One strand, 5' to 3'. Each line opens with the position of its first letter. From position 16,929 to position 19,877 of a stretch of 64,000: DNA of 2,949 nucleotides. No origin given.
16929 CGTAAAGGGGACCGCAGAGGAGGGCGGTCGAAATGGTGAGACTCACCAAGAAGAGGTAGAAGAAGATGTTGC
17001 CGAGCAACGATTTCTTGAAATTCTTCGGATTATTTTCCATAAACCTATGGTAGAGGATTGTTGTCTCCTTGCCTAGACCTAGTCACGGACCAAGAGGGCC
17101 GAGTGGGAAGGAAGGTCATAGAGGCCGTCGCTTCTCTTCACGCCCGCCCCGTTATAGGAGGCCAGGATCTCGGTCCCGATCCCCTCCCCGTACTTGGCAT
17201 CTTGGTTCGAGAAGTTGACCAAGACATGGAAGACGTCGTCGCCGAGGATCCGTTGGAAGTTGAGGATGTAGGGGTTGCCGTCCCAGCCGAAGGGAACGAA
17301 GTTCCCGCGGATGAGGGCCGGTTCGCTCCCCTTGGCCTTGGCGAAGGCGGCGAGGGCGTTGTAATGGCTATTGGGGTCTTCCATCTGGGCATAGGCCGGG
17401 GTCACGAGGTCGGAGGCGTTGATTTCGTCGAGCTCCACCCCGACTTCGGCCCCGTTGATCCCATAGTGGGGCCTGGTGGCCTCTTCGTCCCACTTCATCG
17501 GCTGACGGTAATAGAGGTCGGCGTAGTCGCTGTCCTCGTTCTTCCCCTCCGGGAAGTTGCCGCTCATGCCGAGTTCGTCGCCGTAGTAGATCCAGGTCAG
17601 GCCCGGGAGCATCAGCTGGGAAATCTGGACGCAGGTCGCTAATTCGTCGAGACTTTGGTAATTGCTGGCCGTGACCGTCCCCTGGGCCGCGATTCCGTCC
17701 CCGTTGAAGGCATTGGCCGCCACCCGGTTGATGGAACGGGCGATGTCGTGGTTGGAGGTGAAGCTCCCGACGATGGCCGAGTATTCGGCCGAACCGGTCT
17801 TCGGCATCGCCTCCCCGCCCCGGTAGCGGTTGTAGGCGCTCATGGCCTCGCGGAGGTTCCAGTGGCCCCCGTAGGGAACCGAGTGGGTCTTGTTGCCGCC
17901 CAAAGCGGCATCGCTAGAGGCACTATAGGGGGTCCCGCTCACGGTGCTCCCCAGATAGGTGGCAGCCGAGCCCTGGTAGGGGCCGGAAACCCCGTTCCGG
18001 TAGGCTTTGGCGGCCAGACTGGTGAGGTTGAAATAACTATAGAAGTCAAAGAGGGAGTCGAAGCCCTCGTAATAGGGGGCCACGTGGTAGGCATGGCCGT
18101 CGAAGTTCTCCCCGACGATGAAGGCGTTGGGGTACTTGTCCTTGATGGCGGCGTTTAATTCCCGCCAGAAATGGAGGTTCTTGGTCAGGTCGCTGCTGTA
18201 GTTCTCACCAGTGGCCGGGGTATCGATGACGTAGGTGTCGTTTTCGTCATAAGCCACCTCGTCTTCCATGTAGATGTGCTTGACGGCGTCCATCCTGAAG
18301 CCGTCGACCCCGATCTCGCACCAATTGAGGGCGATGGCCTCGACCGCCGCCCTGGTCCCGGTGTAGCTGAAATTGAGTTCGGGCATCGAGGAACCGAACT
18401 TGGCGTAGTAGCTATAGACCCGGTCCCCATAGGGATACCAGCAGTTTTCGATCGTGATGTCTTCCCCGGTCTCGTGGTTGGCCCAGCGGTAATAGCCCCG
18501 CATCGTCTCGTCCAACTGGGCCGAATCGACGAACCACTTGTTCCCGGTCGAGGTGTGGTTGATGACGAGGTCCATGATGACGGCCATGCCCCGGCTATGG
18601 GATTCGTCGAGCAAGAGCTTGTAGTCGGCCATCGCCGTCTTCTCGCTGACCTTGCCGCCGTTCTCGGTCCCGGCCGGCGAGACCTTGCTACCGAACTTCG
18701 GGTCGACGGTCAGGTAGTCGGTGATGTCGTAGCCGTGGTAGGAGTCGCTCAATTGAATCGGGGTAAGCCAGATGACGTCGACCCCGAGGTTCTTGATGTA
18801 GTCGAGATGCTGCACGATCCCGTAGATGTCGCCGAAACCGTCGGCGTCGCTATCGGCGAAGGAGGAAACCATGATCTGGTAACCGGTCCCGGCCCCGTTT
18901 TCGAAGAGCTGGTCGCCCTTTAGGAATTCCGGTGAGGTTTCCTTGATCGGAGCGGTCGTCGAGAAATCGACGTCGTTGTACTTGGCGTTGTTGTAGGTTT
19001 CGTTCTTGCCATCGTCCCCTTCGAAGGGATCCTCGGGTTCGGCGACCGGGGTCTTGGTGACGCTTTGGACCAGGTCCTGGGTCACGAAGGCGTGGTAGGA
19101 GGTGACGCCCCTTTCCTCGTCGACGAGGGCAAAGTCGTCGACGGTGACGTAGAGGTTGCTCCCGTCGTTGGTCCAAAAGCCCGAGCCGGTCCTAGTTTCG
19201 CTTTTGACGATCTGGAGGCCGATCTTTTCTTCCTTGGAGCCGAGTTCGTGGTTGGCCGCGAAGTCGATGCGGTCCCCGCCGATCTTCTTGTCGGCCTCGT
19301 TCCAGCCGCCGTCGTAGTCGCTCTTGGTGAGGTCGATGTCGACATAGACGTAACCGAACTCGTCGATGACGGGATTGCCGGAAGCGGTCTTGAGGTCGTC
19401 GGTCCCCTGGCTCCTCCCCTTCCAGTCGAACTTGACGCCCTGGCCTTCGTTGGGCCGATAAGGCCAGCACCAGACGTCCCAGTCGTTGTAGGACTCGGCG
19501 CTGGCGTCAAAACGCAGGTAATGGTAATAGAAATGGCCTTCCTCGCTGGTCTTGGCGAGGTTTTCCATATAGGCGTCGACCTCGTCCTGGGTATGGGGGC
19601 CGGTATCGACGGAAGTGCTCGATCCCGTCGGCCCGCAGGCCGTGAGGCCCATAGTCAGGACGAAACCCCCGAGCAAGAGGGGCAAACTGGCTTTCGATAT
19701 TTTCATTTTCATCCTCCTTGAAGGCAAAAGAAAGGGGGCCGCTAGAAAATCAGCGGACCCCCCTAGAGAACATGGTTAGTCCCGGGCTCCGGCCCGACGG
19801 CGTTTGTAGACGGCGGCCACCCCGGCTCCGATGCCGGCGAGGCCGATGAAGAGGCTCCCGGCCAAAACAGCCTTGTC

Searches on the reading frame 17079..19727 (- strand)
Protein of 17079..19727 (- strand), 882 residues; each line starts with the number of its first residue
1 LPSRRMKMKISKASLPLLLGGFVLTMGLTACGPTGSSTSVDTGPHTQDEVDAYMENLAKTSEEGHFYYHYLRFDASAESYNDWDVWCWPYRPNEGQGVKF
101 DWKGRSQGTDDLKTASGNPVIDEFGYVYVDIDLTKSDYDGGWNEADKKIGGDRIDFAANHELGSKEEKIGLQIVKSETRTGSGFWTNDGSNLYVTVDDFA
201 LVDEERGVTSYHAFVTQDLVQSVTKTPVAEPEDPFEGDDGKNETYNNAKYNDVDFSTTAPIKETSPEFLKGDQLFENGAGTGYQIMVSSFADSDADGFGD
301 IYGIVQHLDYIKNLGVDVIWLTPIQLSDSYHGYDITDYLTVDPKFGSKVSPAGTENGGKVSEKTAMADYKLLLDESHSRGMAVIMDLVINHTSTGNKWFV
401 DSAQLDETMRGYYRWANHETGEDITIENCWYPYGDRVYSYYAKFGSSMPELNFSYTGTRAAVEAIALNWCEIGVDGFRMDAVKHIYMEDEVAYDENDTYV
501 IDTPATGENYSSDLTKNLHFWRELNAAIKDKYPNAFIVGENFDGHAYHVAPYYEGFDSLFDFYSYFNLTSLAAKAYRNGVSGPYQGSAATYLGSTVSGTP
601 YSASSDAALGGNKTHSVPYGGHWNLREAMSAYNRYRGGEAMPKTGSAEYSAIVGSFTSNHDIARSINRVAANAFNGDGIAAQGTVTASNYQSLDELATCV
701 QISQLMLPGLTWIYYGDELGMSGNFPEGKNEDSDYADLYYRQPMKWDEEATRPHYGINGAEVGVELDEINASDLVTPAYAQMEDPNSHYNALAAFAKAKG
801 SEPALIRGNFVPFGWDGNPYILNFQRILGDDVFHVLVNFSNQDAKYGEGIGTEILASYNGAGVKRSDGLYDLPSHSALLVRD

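Call 58: search_protein_families(library=pfam, proteins=[window:17079-19727:-], max_evalue=0.00001)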
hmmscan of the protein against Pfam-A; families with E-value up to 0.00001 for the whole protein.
window:17079-19727:- (882 aa): 1 family
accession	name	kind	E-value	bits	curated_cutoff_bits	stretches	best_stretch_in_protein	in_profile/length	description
PF00128.31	Alpha-amylase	-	4.7e-63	214.4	22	2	284-563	1-265/446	Alpha amylase, catalytic domain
